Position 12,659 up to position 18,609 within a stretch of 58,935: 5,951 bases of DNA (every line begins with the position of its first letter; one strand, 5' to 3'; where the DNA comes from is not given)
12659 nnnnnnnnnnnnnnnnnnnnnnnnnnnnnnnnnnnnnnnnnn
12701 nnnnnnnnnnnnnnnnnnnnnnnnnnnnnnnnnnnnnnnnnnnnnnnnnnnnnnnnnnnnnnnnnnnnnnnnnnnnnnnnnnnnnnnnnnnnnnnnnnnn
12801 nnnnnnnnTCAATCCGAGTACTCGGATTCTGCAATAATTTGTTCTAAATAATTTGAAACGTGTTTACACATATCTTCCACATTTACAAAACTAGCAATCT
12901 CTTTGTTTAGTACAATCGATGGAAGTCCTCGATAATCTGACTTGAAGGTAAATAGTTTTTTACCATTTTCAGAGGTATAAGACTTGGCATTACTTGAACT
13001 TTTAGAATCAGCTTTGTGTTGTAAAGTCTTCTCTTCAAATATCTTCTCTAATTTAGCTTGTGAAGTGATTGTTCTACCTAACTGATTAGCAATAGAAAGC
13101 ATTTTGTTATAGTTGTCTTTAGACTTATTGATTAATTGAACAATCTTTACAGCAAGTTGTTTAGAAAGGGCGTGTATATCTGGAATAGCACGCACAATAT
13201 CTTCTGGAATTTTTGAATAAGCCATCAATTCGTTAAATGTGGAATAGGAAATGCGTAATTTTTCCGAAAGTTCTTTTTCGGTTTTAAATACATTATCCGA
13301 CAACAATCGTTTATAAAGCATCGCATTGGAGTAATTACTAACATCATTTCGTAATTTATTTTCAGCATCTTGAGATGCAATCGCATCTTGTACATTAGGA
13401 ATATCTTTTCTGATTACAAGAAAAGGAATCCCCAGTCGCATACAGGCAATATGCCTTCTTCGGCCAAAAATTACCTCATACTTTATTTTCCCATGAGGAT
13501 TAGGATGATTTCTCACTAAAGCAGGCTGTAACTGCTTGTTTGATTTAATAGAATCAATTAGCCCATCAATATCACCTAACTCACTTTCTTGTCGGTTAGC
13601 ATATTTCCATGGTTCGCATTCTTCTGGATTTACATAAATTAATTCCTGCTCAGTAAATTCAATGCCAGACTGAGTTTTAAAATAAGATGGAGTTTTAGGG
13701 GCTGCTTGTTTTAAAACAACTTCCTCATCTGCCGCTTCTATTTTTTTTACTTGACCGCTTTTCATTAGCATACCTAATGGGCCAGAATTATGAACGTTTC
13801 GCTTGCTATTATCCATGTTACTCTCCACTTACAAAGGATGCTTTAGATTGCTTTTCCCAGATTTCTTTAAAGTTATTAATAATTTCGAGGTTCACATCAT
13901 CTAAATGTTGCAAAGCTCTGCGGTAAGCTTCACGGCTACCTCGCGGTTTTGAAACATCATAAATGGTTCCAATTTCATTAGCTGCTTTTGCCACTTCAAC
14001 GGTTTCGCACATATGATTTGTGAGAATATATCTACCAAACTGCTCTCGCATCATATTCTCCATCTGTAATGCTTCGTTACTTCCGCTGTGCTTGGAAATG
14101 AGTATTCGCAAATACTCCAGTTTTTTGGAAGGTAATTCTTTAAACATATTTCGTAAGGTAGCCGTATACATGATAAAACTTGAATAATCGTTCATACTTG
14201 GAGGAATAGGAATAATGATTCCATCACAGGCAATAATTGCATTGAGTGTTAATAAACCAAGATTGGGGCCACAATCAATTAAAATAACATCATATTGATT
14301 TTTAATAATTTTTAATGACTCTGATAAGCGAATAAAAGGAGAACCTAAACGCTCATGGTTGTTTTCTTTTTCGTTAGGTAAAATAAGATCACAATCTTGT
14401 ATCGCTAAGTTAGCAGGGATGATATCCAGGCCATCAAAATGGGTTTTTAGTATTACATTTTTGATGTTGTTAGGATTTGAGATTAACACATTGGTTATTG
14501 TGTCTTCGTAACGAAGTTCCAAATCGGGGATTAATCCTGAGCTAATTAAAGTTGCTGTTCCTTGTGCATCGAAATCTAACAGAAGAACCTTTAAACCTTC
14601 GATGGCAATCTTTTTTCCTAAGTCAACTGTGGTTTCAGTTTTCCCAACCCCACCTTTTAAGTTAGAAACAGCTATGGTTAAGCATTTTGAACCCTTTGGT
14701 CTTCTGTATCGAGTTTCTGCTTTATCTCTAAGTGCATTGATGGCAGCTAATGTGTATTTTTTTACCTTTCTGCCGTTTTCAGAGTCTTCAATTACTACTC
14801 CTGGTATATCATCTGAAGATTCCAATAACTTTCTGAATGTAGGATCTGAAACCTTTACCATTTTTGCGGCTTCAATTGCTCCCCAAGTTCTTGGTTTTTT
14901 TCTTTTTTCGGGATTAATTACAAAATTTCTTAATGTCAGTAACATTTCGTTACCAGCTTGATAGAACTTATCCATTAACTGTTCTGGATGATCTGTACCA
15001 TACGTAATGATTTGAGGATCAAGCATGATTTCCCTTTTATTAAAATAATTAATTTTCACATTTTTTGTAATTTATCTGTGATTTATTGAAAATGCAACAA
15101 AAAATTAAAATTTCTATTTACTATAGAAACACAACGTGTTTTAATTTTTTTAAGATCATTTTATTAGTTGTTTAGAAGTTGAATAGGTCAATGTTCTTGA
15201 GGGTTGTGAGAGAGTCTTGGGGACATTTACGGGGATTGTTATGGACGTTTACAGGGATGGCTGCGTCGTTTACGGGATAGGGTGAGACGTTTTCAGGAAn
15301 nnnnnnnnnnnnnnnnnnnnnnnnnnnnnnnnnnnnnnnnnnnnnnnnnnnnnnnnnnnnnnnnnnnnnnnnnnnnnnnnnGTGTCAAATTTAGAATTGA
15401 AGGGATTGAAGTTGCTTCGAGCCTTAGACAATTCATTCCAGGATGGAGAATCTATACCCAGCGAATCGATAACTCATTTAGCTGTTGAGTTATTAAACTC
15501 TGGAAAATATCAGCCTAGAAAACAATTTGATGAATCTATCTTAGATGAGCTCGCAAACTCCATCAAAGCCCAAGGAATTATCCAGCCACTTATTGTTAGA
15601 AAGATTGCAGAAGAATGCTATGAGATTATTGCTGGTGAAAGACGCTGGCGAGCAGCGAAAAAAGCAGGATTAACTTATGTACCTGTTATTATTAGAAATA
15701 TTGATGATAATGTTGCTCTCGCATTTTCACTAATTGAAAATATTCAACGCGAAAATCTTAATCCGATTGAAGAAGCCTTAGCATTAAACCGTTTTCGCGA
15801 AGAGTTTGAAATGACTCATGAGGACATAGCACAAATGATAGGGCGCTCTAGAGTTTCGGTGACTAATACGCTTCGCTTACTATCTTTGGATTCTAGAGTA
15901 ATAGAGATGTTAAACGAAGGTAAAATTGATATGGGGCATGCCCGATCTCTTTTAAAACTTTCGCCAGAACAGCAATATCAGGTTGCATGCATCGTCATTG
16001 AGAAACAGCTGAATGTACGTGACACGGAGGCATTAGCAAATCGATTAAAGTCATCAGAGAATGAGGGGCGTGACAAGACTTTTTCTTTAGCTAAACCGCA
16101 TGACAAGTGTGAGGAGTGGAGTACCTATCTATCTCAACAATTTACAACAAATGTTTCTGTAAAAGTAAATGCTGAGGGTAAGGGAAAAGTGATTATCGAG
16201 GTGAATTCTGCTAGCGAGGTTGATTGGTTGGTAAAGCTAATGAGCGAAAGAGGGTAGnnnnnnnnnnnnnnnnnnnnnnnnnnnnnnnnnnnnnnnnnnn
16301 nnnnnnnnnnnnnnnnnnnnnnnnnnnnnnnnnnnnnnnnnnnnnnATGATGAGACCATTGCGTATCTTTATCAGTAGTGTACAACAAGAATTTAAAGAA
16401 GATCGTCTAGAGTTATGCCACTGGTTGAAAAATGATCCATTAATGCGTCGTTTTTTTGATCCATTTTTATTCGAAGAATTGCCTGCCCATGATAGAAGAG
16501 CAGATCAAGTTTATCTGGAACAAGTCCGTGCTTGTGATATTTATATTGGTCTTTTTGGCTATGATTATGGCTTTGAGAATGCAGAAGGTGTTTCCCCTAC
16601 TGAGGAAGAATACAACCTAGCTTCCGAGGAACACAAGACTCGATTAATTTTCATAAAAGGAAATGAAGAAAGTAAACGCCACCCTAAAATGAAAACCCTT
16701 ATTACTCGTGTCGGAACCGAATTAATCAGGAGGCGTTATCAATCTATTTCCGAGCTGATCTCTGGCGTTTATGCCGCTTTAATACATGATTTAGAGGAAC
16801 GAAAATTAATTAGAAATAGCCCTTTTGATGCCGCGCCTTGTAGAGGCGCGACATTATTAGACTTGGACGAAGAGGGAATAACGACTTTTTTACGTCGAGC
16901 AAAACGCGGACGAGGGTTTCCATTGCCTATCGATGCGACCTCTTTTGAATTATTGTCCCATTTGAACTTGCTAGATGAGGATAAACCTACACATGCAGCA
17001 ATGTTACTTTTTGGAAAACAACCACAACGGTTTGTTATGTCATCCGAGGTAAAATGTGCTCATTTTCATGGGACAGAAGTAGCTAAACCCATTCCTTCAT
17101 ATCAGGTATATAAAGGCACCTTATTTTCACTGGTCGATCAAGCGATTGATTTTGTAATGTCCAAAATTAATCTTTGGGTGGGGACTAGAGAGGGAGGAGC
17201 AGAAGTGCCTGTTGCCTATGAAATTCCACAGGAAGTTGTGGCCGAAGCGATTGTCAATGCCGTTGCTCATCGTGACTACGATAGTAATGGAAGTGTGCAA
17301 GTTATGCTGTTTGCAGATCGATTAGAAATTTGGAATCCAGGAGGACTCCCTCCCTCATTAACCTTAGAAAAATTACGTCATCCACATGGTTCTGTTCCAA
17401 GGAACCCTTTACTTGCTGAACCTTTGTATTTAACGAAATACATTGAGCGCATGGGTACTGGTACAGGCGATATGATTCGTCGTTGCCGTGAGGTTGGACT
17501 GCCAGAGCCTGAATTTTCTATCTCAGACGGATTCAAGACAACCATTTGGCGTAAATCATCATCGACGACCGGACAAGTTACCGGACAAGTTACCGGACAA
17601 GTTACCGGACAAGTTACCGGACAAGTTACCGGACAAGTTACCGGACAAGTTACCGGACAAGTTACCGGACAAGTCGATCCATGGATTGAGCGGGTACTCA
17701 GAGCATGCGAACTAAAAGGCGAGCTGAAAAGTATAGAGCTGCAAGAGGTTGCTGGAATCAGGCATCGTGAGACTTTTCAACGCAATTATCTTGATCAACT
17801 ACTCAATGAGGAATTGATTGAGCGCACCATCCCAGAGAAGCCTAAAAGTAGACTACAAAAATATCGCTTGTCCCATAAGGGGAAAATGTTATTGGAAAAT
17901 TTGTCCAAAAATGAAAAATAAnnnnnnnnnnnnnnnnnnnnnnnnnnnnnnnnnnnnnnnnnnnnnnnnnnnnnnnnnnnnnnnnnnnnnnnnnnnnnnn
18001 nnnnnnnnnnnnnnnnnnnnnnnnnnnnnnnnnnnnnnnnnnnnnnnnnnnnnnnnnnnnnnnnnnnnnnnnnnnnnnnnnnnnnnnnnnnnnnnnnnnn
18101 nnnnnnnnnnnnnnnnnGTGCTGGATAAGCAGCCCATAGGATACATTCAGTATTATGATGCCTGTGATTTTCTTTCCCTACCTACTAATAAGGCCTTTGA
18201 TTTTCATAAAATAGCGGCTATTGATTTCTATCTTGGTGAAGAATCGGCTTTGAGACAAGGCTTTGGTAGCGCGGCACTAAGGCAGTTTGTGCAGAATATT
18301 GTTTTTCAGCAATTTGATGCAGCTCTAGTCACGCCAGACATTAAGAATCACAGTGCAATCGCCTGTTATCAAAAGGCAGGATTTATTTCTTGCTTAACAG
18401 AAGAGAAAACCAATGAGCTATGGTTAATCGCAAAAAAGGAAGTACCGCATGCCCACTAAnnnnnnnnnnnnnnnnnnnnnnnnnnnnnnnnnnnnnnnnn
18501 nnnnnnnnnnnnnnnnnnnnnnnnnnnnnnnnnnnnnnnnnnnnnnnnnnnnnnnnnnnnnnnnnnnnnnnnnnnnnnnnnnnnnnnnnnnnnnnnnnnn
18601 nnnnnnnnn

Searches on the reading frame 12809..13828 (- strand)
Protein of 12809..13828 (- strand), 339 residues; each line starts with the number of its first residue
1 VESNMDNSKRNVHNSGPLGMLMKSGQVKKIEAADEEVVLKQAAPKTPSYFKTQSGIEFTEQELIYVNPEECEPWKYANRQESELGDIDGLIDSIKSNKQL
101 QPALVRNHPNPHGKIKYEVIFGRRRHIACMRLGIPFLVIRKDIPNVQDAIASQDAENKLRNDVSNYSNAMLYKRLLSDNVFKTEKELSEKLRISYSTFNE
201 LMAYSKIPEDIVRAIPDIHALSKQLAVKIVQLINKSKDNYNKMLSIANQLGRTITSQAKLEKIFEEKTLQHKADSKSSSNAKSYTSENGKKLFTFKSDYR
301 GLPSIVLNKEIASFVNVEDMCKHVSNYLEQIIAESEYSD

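Call 7: search_protein_families(library=pfam, proteins=[window:12809-13828:-], max_evalue=0.01)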
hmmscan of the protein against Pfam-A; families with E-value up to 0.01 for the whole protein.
window:12809-13828:- (339 aa): 1 family
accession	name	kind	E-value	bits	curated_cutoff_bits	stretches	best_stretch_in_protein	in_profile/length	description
PF02195.25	ParB_N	-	5.4e-07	30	26.3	1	64-135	4-71/95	ParB N-terminal domain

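Call 61: search_protein_families(library=ncbifam, proteins=[window:12809-13816:-], max_evalue=0.001)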
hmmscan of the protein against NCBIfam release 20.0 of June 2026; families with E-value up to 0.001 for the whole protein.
window:12809-13816:- (335 aa): 5 families
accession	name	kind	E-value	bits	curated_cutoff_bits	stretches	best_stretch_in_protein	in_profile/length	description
TIGR00180.1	parB_part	domain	4.6e-45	153.7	58.45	1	56-237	2-180/186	ParB/RepB/Spo0J family partition protein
TIGR03454.1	partition_RepB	equivalog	1.5e-25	90.3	201.5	1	58-311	63-309/325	plasmid partitioning protein RepB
NF010440.0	PRK13866.1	equivalog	1.3e-12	47.6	522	1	82-307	89-306/336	plasmid partitioning protein RepB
TIGR04285.1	nucleoid_noc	exception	1.4e-11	44.2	315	1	62-275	5-206/255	nucleoid occlusion protein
TIGR03734.1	PRTRC_parB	hypoth_equivalog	1.8e-06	26.8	278.6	1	81-196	15-129/555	PRTRC system ParB family protein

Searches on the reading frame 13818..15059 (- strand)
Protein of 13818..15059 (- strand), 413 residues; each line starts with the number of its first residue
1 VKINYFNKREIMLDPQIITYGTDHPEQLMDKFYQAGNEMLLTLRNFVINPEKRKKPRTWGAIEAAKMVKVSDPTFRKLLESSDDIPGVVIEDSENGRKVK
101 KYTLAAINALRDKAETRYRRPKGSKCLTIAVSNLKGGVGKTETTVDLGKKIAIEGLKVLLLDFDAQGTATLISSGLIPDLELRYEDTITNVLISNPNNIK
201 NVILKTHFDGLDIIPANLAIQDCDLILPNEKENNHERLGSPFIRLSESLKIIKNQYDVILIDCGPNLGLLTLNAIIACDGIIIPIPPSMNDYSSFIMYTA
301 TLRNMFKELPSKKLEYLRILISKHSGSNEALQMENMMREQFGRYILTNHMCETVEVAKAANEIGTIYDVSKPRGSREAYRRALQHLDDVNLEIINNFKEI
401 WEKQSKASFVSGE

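Call 7: search_protein_families(library=pfam, proteins=[window:13818-15059:-], max_evalue=0.01)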
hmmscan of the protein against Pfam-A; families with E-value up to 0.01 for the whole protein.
window:13818-15059:- (413 aa): 5 families
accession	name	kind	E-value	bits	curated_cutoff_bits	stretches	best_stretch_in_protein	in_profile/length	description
PF13614.12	AAA_31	-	6.1e-36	124.4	27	1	128-289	3-151/177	AAA domain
PF01656.29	CbiA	-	2.9e-20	72.9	25.4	1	129-362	1-121/125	CobQ/CobB/MinD/ParA nucleotide binding domain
PF09140.17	MipZ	-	1e-05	25.4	20.7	0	129-166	3-40/262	ATPase MipZ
PF10609.15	ParA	-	1.6e-05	24.9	27.1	1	128-168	5-45/246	NUBPL iron-transfer P-loop NTPase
PF06564.18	CBP_BcsQ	-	0.004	17.2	21.3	0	129-281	4-141/234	Cellulose biosynthesis protein BcsQ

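Call 61: search_protein_families(library=ncbifam, proteins=[window:13818-15026:-], max_evalue=0.001)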
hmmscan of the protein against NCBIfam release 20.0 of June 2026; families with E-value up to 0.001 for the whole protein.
window:13818-15026:- (402 aa): 13 families
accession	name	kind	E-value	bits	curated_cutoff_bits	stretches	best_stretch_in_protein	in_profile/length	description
TIGR03453.1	partition_RepA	equivalog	2e-66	224.4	348.45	1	26-391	12-386/387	plasmid partitioning protein RepA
NF010259.0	PRK13705.1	equivalog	8.6e-56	189.5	725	1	21-391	10-386/388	plasmid-partitioning protein SopA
NF010443.0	PRK13869.1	subfamily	1.3e-49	169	446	1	32-391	33-403/405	plasmid-partitioning protein RepA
NF041546.1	ParA_partition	equivalog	7.5e-21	74.6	180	2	230-359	62-188/203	ParA family partition ATPase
NF041283.1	PrgP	equivalog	1.7e-13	50.6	400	1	117-272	4-151/297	ParA superfamily DNA segregation protein PrgP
TIGR01969.1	minD_arch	subfamily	7.2e-11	41.7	201.75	1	117-279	2-143/251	cell division ATPase MinD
TIGR01968.1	minD_bact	equivalog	2e-08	33.9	212.9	1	118-278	4-145/261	septum site-determining protein MinD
TIGR03371.1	cellulose_yhjQ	equivalog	1.3e-07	31.4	157.85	0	117-156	3-42/246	cellulose biosynthesis protein BcsQ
TIGR01007.1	eps_fam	subfamily_domain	1.1e-06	28.3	108.05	1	115-271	17-155/204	polysaccharide biosynthesis tyrosine autokinase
NF047398.1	AAA_KGGVGR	domain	1.6e-06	28.6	90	1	117-252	4-149/190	KGGVGR-motif variant AAA ATPase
TIGR03018.1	pepcterm_TyrKin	hypoth_equivalog_domain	2.4e-05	23.8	230.65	1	115-208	35-123/207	XrtA-associated tyrosine autokinase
NF008669.0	PRK11670.1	equivalog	6.6e-05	22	348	1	117-157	109-149/369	iron-sulfur cluster carrier protein ApbC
NF041136.1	MrpORP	equivalog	0.00031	20.1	450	1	118-158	8-48/365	iron-sulfur cluster carrier protein MrpORP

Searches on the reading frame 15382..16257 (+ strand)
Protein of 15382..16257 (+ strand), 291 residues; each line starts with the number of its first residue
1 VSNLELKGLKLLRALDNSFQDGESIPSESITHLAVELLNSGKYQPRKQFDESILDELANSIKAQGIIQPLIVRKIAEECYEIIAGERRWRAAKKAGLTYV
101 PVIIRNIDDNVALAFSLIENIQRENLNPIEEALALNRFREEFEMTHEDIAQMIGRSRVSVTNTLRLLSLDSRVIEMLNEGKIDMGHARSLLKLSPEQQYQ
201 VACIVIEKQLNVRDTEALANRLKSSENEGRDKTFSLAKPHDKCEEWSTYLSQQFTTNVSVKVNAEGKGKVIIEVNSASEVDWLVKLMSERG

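Call 7: search_protein_families(library=pfam, proteins=[window:15382-16257:+], max_evalue=0.01)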
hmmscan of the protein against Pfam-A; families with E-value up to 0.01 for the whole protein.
window:15382-16257:+ (291 aa): 5 families
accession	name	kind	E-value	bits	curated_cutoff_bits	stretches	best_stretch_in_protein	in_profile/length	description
PF02195.25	ParB_N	-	1.7e-38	131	26.3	1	29-122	2-95/95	ParB N-terminal domain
PF17762.8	HTH_ParB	-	2.4e-34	117.9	22.6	1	124-223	1-101/102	ParB HTH domain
PF13545.12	HTH_Crp_2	-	1.1e-05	25.7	27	1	140-168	19-47/70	Crp-like helix-turn-helix domain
PF23552.2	ParB_C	-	8.3e-05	22.4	23.8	1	250-283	12-45/50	ParB dimerisation domain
PF23433.1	DUF7119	-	0.0036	17.6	30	1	168-226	72-130/141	Family of unknown function (DUF7119)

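Call 61: search_protein_families(library=ncbifam, proteins=[window:15382-16257:+], max_evalue=0.001)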
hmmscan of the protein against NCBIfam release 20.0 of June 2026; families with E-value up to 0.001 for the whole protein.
window:15382-16257:+ (291 aa): 7 families
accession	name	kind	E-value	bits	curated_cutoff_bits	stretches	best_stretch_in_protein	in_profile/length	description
TIGR04285.1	nucleoid_noc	exception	5.7e-66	222.5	315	1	30-232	2-205/255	nucleoid occlusion protein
TIGR00180.1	parB_part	domain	2.8e-59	200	58.45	1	32-203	7-183/186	ParB/RepB/Spo0J family partition protein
TIGR03734.1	PRTRC_parB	hypoth_equivalog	7.9e-39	133.6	278.6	1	43-222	6-189/555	PRTRC system ParB family protein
NF010406.0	PRK13832.1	subfamily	3e-16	59.1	640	1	55-201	30-178/578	plasmid partitioning protein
TIGR03454.1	partition_RepB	equivalog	1.5e-14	54.2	201.5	1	27-161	61-195/325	plasmid partitioning protein RepB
NF053625.1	SerKinSerKArch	equivalog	1.6e-07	30.7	380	1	29-114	8-98/244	ADP-dependent L-serine kinase SerK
NF010440.0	PRK13866.1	equivalog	3.4e-07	29.7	522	1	53-140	89-177/336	plasmid partitioning protein RepB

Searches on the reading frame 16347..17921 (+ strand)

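Call 7: search_protein_families(library=pfam, proteins=[window:16347-17921:+], max_evalue=0.01)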
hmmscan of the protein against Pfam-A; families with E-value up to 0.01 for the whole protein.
window:16347-17921:+ (524 aa): 4 families
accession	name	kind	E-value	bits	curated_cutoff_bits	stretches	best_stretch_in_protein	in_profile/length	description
PF13749.12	HATPase_c_4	-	3.2e-21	75.6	26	1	316-394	3-82/89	Putative ATP-dependent DNA helicase recG C-terminal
PF13271.11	DUF4062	-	5.1e-19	68.7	24.7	1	6-92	1-82/82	Domain of unknown function (DUF4062)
PF21247.3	Fic-like_C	-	4.5e-18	65.3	27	1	448-509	4-64/64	Filamentation induced by cAMP protein Fic-like, C-terminal domain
PF14947.12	HTH_45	-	0.0025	18.3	25.5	1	479-521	37-71/77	Winged helix-turn-helix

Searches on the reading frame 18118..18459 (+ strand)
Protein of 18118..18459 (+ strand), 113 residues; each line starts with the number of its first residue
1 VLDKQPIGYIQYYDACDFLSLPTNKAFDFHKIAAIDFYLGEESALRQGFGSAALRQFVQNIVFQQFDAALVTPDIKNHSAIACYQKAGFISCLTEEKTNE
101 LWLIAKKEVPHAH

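Call 7: search_protein_families(library=pfam, proteins=[window:18118-18459:+], max_evalue=0.01)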
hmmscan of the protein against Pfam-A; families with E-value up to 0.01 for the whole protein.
window:18118-18459:+ (113 aa): 4 families
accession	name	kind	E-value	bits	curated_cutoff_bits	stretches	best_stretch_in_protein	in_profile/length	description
PF13523.12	Acetyltransf_8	-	4e-09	36.7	27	1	2-89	51-137/145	Acetyltransferase (GNAT) domain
PF00583.31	Acetyltransf_1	-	2.6e-05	24.9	20.7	1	3-89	41-116/116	Acetyltransferase (GNAT) family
PF13302.13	Acetyltransf_3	-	0.0012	20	25.4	1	7-89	66-137/138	Acetyltransferase (GNAT) domain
PF08445.16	FR47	-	0.0028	18.1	22.1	1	42-94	31-82/86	FR47-like protein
